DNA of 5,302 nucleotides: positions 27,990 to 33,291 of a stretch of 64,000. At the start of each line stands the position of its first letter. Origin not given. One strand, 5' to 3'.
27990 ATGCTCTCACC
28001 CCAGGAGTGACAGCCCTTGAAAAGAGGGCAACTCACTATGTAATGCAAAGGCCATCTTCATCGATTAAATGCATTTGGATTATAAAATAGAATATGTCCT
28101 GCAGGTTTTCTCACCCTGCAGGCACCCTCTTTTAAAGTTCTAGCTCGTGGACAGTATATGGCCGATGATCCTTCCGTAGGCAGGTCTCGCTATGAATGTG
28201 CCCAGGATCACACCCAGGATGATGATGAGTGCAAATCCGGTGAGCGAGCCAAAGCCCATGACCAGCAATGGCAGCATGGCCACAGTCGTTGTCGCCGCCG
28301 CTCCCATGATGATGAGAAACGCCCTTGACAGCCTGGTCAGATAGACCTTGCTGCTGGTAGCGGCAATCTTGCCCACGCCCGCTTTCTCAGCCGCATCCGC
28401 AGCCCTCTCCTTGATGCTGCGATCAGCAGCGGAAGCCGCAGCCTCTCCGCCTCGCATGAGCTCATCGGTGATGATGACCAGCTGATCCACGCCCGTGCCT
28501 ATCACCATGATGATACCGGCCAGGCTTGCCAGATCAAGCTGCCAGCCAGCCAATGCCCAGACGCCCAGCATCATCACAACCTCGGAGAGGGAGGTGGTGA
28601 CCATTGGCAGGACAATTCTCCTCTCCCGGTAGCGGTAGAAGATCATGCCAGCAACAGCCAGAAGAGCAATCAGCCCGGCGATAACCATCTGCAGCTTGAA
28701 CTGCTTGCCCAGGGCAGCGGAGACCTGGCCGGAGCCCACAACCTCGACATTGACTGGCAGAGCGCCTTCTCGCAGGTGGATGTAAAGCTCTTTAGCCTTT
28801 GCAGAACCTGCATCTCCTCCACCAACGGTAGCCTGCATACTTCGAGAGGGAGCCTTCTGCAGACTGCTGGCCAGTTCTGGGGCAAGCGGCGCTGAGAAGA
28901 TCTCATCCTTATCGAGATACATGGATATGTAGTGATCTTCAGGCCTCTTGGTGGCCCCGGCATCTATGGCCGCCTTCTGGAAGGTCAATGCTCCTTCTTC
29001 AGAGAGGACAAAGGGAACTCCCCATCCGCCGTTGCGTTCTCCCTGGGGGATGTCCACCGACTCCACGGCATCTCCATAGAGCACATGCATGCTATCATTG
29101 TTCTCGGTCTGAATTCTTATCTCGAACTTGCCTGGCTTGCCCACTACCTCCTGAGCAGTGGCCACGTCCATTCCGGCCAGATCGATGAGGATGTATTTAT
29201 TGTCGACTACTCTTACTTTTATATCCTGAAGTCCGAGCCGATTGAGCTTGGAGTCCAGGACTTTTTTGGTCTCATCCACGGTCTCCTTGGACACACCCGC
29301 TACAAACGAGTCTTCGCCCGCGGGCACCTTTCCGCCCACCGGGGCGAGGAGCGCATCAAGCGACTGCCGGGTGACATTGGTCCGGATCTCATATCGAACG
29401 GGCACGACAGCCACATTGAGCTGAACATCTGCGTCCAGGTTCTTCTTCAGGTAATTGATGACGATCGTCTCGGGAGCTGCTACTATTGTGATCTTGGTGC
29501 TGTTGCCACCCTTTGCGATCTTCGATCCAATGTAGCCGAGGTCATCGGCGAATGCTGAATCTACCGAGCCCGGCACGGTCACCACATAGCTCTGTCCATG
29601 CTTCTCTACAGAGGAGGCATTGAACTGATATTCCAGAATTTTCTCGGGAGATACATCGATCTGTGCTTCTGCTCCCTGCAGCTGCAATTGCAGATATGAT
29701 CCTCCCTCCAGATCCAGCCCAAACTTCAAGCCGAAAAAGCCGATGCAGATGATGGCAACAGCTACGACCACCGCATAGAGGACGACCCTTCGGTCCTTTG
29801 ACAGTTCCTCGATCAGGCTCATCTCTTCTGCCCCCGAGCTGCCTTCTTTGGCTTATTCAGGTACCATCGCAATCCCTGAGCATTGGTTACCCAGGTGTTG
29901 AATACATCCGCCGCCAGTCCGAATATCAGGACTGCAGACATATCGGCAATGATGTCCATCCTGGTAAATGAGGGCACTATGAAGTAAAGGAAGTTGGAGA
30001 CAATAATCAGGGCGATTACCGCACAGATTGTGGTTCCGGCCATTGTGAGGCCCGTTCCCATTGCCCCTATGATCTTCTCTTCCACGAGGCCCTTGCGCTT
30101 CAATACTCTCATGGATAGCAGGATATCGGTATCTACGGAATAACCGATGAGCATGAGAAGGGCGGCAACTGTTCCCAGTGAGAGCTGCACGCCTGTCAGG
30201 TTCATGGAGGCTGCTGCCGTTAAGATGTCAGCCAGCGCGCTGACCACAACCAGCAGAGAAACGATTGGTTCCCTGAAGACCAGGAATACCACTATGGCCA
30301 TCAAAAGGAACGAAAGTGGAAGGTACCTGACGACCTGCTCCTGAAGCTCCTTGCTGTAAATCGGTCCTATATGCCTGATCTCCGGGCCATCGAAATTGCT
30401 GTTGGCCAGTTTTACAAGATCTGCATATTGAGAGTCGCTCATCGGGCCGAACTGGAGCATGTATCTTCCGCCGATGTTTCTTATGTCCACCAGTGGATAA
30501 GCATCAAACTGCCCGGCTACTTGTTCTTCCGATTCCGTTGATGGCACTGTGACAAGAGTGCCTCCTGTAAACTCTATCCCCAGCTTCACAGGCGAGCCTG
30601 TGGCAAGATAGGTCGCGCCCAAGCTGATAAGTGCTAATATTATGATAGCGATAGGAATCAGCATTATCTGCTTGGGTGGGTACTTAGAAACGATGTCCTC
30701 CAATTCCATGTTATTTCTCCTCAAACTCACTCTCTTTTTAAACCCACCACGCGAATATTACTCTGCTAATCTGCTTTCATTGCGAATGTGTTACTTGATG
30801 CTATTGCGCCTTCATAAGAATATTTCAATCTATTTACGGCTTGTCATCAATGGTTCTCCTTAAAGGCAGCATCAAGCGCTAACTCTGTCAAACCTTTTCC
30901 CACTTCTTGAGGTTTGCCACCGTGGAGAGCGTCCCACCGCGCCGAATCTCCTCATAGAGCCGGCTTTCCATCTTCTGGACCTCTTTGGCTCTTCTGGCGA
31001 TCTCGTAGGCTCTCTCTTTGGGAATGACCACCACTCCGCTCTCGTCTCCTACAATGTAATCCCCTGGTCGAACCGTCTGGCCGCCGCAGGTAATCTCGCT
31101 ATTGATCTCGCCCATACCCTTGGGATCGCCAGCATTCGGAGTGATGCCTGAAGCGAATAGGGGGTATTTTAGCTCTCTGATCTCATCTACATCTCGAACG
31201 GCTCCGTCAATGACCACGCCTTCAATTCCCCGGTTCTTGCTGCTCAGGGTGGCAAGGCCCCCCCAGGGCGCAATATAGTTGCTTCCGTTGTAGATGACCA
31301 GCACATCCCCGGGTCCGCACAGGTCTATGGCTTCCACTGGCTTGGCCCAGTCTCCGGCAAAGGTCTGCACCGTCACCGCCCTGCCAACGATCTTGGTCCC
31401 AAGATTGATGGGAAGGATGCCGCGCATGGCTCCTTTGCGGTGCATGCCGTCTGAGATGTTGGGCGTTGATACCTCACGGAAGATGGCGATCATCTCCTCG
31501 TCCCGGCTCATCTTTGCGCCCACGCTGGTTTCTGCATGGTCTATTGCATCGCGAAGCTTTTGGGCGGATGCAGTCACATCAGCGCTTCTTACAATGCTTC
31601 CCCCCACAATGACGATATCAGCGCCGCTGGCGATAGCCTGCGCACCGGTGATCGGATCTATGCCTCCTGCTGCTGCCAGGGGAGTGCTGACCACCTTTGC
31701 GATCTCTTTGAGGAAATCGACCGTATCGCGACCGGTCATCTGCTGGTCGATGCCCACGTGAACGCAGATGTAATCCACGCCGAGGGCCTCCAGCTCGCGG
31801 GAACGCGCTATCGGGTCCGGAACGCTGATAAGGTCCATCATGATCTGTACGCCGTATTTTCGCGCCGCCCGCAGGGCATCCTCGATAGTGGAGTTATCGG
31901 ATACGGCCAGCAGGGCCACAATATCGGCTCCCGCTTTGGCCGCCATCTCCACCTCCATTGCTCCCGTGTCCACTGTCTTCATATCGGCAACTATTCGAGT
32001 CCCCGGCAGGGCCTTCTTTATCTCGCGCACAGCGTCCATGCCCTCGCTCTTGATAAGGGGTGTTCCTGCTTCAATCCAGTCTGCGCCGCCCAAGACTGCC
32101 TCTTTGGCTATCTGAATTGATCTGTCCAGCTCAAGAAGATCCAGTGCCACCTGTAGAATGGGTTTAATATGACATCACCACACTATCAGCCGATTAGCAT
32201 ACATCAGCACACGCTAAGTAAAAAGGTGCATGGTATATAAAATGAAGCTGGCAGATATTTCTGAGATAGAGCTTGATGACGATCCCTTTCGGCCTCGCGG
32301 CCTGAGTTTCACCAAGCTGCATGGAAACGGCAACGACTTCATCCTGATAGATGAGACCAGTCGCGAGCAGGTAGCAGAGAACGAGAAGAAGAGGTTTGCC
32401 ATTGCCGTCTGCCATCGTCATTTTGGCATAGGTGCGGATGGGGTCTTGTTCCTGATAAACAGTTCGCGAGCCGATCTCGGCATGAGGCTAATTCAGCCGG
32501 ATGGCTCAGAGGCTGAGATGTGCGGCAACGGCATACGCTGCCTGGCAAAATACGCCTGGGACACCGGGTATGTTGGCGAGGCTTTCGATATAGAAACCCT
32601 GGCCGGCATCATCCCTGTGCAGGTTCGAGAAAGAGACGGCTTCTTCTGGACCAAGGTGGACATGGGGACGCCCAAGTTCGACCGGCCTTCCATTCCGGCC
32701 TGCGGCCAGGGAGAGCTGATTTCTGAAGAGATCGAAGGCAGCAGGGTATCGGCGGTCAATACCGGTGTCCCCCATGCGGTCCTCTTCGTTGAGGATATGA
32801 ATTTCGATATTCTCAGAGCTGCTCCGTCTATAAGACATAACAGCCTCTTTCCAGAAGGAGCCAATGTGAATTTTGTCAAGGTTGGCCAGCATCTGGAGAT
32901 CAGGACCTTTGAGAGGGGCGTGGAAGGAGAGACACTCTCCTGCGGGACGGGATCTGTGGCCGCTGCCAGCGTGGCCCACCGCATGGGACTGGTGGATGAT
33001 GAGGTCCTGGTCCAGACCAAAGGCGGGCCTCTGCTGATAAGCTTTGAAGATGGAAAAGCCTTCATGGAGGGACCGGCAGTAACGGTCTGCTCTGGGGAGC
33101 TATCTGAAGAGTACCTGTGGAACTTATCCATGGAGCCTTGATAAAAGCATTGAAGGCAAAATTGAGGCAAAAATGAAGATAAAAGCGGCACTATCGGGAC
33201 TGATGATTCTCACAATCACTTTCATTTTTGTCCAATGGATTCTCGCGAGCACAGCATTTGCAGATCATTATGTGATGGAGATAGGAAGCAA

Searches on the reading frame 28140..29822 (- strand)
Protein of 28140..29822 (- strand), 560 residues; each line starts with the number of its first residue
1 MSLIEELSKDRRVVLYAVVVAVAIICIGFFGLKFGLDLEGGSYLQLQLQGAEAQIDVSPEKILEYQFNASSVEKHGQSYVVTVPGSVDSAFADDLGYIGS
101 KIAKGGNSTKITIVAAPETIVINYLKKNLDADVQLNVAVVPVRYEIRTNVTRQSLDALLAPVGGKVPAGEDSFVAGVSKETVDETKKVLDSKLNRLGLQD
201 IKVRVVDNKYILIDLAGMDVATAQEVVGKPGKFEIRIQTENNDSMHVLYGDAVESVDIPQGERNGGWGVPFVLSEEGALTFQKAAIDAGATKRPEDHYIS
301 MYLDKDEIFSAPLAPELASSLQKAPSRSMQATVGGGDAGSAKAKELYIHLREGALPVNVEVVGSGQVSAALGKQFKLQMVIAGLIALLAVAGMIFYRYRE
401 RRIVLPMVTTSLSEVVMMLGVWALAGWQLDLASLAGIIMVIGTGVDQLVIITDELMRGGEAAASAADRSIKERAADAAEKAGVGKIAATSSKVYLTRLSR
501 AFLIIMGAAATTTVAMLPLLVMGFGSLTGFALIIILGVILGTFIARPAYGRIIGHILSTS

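Call 9: search_protein_families(library=pfam, proteins=[window:28140-29822:-])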
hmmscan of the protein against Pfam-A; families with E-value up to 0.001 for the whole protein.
window:28140-29822:- (560 aa): 3 families
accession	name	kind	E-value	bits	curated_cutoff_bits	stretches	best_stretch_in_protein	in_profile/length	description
PF02355.23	SecD_SecF_C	-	3.5e-14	53.1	20.5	1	358-543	12-173/189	Protein export membrane protein SecD/SecF, C-terminal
PF07549.19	Sec_GG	-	2.3e-05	24.2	20.3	1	27-49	3-25/28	SecD/SecF GG Motif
PF21760.3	SecD_1st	-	0.00075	19.3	27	0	182-237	1-57/60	Protein translocase subunit SecDF, P1 domain, N-terminal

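Call 40: find_encoding_contigs(protein=window:28140-29822:-, flank=8000, max_places=10)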
Protein window:28140-29822:- (560 aa): no gene with exactly this product is on record in the collection.

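Call 61: find_homologous_proteins(query=window:28140-29822:-, max_evalue=1e-200)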
Query window:28140-29822:- (560 aa): 280 proteins with E <= 1e-200 among 8000 candidates; the best 120 are listed.
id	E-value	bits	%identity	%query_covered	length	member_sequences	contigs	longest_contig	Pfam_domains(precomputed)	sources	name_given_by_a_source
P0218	0.0e+0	1142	95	100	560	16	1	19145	PF02355.23,PF07549.20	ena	-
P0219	0.0e+0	1136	94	100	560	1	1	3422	PF02355.23,PF07549.20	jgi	jgi:preprotein translocase subunit SecD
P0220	0.0e+0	1132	94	100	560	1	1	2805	PF02355.23,PF07549.20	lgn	-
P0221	0.0e+0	1127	94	100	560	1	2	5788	PF02355.23,PF07549.20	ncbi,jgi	-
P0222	0.0e+0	1126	94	100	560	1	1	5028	PF02355.23,PF07549.20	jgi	-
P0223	0.0e+0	1126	94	100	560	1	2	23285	PF02355.23,PF07549.20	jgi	jgi:preprotein translocase subunit SecD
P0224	0.0e+0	1124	94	100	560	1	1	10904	PF02355.23,PF07549.20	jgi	-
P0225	0.0e+0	1121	94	100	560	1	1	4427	PF02355.23,PF07549.20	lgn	-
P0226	0.0e+0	1119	93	100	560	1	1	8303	PF02355.23,PF07549.20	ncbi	-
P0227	0.0e+0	1119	93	100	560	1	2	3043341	PF02355.23,PF07549.20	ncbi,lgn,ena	-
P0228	0.0e+0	1118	93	100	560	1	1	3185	PF02355.23,PF07549.20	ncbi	-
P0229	0.0e+0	1118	93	100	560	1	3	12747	PF02355.23,PF07549.20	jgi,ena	-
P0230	0.0e+0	1115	94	100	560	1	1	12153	PF02355.23,PF07549.20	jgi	jgi:preprotein translocase subunit SecD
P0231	0.0e+0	1113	93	100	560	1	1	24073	PF02355.23,PF07549.20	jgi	jgi:preprotein translocase subunit SecD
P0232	0.0e+0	1111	92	100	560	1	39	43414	PF02355.23,PF07549.20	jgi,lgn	jgi:preprotein translocase subunit SecD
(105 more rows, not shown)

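Call 62: find_encoding_contigs(protein=P0218, flank=10000, max_places=3)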
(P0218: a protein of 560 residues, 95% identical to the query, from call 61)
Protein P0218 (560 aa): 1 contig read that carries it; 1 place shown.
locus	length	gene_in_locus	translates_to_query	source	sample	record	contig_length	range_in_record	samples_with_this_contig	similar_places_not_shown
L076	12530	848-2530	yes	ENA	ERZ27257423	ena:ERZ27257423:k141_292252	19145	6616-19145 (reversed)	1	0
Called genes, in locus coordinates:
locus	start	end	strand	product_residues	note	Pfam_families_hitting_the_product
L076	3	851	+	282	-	?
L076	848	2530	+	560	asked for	PF07549:Sec_GG (faint), PF02355:SecD_SecF_C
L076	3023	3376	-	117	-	PF01934:HepT-like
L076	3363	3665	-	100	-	PF01909:NTP_transf_2, PF18765:Polbeta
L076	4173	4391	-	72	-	-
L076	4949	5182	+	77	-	PF15919:HicB_lk_antitox (weak)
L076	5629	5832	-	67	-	-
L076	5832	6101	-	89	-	-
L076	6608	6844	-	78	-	PF03050:DDE_Tnp_IS66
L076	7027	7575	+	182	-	-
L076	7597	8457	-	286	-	PF09872:DUF2099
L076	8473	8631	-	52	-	-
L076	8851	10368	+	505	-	PF13699:eCIS_core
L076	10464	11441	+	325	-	PF01641:SelR, PF01625:PMSR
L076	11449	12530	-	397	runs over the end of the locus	PF05048:NosD, PF13229:Beta_helix, PF05048:NosD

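Call 78: find_encoding_contigs(protein=P0226, flank=8000, max_places=2)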
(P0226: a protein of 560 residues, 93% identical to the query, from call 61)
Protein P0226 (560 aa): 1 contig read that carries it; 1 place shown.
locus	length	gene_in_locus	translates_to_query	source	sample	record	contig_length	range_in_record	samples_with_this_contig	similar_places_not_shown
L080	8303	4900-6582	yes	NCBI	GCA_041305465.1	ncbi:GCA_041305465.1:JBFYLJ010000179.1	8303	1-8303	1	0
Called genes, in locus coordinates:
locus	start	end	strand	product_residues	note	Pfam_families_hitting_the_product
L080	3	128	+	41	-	?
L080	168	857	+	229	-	PF00708:Acylphosphatase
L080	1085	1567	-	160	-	-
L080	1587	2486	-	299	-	PF01678:DAP_epimerase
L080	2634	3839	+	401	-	PF00215:OMPdecase, PF04131:NanE (weak), PF03737:RraA-like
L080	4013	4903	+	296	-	PF02355:SecD_SecF_C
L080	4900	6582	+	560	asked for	PF07549:Sec_GG (weak), PF02355:SecD_SecF_C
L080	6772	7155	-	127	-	PF01850:PIN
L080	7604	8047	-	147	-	PF01592:NifU_N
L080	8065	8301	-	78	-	?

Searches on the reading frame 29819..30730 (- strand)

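Call 9: search_protein_families(library=pfam, proteins=[window:29819-30730:-])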
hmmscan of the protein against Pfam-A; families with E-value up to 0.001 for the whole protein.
window:29819-30730:- (303 aa): 2 families
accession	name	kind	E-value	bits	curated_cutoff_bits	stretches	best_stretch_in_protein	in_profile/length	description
PF02355.23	SecD_SecF_C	-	5.2e-27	94.9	20.5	1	104-292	4-188/189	Protein export membrane protein SecD/SecF, C-terminal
PF07549.19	Sec_GG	-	5.2e-05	23.1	20.3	1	45-64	5-24/28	SecD/SecF GG Motif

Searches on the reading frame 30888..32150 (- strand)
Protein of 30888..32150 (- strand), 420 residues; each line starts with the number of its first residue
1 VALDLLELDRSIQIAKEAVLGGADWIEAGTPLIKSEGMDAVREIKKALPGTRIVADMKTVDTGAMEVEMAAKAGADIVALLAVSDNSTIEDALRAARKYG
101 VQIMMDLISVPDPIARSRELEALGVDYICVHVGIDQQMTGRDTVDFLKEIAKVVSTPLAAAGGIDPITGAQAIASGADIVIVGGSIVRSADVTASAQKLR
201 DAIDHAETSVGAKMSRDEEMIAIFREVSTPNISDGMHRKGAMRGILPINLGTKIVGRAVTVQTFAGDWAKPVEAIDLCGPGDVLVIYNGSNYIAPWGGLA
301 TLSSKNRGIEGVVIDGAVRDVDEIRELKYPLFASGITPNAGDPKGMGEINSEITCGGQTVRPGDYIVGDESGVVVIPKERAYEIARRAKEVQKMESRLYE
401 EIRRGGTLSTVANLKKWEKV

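Call 9: search_protein_families(library=pfam, proteins=[window:30888-32150:-])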
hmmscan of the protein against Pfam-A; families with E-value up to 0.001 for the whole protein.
window:30888-32150:- (420 aa): 7 families
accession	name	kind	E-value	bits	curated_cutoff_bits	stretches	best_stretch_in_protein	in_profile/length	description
PF03737.21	RraA-like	-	8.6e-50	169.3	24.5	1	229-375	1-152/152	Aldolase/RraA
PF00215.30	OMPdecase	-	1.2e-32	114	27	1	1-198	5-220/221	Orotidine 5'-phosphate decarboxylase / HUMPS family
PF04131.20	NanE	-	2.9e-07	30.3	27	1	56-194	45-184/192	Putative N-acetylmannosamine-6-phosphate epimerase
PF00682.25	HMGL-like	-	1.1e-05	25.4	29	0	6-107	20-118/260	HMGL-like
PF00977.27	His_biosynth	-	0.00016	21.6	23.6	1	109-198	27-117/228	Histidine biosynthesis protein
PF02581.23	TMP-TENI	-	0.00029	20.7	27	1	118-183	109-177/180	Thiamine monophosphate synthase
PF00290.26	Trp_syntA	-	0.001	18.5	27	0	138-208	181-249/259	Tryptophan synthase alpha chain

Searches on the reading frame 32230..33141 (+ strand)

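Call 9: search_protein_families(library=pfam, proteins=[window:32230-33141:+])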
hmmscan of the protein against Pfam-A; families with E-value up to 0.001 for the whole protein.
window:32230-33141:+ (303 aa): 2 families
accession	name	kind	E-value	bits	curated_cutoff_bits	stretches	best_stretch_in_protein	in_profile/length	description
PF01678.24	DAP_epimerase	-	3.2e-58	195.5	34.7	2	27-149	1-119/121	Diaminopimelate epimerase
PF05544.16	Pro_racemase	-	5.9e-05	22.8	27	1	72-143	58-132/325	Proline racemase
